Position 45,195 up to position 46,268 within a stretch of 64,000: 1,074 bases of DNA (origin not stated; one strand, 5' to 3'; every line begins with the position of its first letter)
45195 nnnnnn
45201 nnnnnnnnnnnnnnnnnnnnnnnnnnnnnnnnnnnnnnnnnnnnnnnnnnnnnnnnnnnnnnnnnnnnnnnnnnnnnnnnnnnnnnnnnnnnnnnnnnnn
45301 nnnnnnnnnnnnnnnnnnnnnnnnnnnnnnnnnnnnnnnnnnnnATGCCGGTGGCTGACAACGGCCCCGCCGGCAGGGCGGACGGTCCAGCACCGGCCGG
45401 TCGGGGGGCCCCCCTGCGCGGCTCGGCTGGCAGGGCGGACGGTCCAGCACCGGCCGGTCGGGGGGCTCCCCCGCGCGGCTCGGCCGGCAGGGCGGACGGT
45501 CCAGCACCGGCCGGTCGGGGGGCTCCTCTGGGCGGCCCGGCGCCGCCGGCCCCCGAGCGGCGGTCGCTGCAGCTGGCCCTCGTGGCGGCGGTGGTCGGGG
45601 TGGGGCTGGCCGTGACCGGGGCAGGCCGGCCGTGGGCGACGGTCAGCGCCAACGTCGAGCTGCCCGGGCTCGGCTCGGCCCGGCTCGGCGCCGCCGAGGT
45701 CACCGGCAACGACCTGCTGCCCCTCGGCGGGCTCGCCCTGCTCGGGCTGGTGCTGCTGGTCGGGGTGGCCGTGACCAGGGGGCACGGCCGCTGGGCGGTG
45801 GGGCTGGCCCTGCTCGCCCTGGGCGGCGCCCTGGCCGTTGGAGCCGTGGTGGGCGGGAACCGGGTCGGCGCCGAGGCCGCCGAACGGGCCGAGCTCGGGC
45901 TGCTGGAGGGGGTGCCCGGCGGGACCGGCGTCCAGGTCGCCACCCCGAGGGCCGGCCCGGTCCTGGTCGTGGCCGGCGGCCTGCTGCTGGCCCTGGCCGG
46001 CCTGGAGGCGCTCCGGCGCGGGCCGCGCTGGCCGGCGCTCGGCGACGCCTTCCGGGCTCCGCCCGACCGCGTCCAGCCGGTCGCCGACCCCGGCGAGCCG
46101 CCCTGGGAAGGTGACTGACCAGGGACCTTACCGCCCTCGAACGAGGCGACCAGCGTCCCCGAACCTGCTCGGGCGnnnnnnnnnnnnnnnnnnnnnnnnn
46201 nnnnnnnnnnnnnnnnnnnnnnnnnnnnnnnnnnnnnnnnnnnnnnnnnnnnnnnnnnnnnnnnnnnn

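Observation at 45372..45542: In-frame 57-bp x3 tandem repeat in the TrpX-like membrane protein N-terminus, same period and similar core as the trpB repeat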

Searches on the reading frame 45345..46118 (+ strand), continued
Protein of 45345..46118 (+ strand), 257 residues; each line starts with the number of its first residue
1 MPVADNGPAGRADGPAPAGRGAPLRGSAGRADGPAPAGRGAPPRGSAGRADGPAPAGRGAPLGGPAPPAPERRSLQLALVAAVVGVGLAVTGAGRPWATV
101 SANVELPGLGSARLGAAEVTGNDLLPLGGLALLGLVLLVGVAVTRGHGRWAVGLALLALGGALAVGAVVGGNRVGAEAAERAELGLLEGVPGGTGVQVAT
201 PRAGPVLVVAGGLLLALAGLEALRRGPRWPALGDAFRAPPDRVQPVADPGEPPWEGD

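Call 46: find_encoding_contigs(protein=P0044, flank=3000, max_places=1)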
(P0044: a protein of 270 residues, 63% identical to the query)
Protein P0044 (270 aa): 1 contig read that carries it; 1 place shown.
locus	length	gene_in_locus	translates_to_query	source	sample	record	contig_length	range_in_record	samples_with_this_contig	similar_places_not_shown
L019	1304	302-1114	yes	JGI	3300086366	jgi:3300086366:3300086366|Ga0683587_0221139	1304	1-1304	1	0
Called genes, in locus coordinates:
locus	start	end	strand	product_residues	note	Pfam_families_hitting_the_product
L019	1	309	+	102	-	?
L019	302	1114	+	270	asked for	PF09534:Trp_oprn_chp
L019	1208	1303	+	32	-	?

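Call 47: find_encoding_contigs(protein=P0106, flank=6000, max_places=1)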
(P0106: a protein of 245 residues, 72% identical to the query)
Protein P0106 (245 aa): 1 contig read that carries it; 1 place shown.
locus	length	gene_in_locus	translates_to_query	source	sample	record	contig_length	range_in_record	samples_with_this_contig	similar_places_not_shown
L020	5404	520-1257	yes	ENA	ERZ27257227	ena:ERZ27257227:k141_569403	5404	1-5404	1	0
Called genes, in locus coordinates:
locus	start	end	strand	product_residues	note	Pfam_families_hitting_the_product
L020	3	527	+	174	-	?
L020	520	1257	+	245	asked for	PF09534:Trp_oprn_chp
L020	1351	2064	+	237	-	PF00072:Response_reg, PF00486:Trans_reg_C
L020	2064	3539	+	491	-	PF00672:HAMP, PF00512:HisKA, PF02518:HATPase_c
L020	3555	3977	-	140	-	PF00903:Glyoxalase, PF12681:Glyoxalase_2 (faint), PF18029:Glyoxalase_6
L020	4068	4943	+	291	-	PF00218:IGPS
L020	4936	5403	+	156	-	?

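Call 48: find_encoding_contigs(protein=P0016, flank=3000, max_places=1)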
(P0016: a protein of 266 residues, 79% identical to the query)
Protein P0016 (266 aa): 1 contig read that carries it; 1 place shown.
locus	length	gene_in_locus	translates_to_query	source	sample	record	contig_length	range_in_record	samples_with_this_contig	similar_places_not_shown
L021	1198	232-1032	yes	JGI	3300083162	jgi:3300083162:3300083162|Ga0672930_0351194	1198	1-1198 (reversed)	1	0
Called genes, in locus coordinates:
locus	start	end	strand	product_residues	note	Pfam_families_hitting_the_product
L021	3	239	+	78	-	?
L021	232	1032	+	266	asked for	PF09534:Trp_oprn_chp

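Call 59: list_cluster_members(proteins=[window:45345-46118:+, P0001, P0002, L002:51-827:+, window:50720-52066:+, P0121, P0129, P0124])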
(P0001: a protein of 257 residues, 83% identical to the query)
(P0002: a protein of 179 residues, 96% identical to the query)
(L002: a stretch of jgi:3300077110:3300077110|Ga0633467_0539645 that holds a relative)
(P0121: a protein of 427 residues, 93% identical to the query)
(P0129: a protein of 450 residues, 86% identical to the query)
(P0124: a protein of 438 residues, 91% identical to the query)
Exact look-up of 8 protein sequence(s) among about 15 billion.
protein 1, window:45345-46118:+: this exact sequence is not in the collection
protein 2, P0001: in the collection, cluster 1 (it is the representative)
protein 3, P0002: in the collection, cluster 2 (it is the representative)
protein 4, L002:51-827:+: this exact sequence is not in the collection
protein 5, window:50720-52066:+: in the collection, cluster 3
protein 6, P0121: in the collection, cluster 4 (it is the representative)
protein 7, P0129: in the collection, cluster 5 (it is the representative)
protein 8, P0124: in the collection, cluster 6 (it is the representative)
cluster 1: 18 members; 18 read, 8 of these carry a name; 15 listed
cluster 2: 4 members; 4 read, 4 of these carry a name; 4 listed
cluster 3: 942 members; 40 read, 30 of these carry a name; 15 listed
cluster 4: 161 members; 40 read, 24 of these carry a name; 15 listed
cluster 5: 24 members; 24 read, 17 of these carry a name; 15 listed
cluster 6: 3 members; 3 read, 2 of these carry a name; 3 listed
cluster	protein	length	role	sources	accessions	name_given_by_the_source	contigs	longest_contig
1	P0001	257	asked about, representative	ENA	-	-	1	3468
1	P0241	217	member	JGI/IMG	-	hypothetical protein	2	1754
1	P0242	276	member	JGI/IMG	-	hypothetical protein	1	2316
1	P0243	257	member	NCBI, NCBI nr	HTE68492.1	MAG TPA: Trp biosynthesis-associated membrane protein [Actinomycetes bacterium] | Trp biosynthesis-associated membrane protein [Actinomycetes bacterium]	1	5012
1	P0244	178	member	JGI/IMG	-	hypothetical protein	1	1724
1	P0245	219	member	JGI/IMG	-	Tryptophan-associated transmembrane protein (Trp_oprn_chp)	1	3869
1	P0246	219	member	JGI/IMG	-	hypothetical protein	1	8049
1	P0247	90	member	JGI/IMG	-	hypothetical protein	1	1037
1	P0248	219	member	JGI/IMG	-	Tryptophan-associated transmembrane protein (Trp_oprn_chp)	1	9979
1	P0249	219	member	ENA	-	-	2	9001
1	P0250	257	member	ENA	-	-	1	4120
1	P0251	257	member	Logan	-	-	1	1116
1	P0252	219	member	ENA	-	-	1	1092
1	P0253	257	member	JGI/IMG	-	-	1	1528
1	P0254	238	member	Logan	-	-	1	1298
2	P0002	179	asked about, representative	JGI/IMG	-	hypothetical protein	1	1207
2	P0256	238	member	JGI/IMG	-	uncharacterized membrane protein (TIGR02234 family)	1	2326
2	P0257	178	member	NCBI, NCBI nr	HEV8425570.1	MAG TPA: Trp biosynthesis-associated membrane protein [Actinomycetes bacterium] | Trp biosynthesis-associated membrane protein [Actinomycetes bacterium]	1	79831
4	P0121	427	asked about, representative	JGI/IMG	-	tryptophan synthase beta chain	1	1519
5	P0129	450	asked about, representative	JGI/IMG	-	tryptophan synthase beta chain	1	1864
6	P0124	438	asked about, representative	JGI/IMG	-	tryptophan synthase beta chain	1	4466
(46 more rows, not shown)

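Call 73: predict_structure(alignment_id=A2)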
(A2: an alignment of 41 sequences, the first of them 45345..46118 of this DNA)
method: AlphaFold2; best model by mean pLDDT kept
length: 257 residues; sequences in the alignment: 41
mean_pLDDT: 75.8   pTM: 0.63
mean pLDDT of the five models: 75.8, 72.0, 70.9, 70.0, 69.8
residues with pLDDT >= 90: 95; 70-90: 63; 50-70: 58; < 50: 41
segments of 3 or more residues with pLDDT < 50: 1-3, 20-22, 24-29, 37-53, 56-59
pLDDT, mean of each block of 10 residues (from residue 1): 53 52 44 48 46 47 61 84 93 95 91 91 87 82 74 92 95 94 93 90 96 94 79 65 61 60
secondary structure, 60 per line:
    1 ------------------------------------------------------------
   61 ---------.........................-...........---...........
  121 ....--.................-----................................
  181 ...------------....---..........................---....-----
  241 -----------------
elements in order: H70-94 E96-106 E110-120 H121-124 H127-143 H149-183 E196-199 H203-228 H232-235
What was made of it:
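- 45345..46118 (+): PF09534 (Trp_oprn_chp; TIGR02234-like) membrane protein gene, full ORF of 257 aa from the ATG that overlaps the trpE stop. The AlphaFold model gives aa 1-66 disordered and helices at 70-94, 127-143, 149-183 and 203-228 (call 73).
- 45558..45581 (+): Conserved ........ motif at the start of the first membrane helix. It lies upstream of the start used in the NCBI annotation (GTG 45582 = V80). The first helix of the model is 70-94 (call 73).
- On PF09534 / TIGR02234 Trp-associated membrane protein (host gene): AlphaFold model, mean pLDDT 75.8, with long helices at 70-94, 127-143, 149-183 and 203-228 (call 73).
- Disorder: pLDDT is 44-53 and there is no secondary structure for aa 1-66 (call 73).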

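Call 82: find_encoding_contigs(protein=P0256, flank=3000, max_places=2)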
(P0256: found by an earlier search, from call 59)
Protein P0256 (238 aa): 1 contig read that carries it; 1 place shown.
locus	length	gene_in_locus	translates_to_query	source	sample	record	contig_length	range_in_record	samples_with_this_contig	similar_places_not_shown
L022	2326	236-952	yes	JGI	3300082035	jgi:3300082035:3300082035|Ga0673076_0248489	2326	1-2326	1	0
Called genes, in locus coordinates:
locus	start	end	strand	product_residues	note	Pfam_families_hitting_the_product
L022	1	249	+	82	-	?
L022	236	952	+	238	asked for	PF09534:Trp_oprn_chp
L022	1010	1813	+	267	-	PF00072:Response_reg, PF00486:Trans_reg_C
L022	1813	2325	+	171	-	?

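Call 96: search_protein_families(library=ncbifam, proteins=[window:45345-46118:+])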
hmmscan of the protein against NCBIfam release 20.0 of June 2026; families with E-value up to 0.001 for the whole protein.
window:45345-46118:+ (257 aa): 1 family
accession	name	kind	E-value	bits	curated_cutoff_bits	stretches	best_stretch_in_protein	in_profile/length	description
TIGR02234.1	trp_oprn_chp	hypoth_equivalog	7.7e-07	29.2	71.15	1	72-232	1-155/202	TIGR02234 family membrane protein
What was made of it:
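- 45345..46118 (+): The TIGR02234 profile starts at aa 72 (call 96).
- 45558..45581 (+): TIGR02234 profile position 1 aligns to aa 72 (call 96).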

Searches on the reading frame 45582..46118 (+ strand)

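Call 96: search_protein_families(library=ncbifam, proteins=[window:45582-46118:+])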
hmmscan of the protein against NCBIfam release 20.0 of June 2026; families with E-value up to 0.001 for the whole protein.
window:45582-46118:+ (178 aa): 1 family
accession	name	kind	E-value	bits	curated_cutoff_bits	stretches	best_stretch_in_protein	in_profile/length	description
TIGR02234.1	trp_oprn_chp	hypoth_equivalog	4.6e-05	23.4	71.15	1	4-153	12-155/202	TIGR02234 family membrane protein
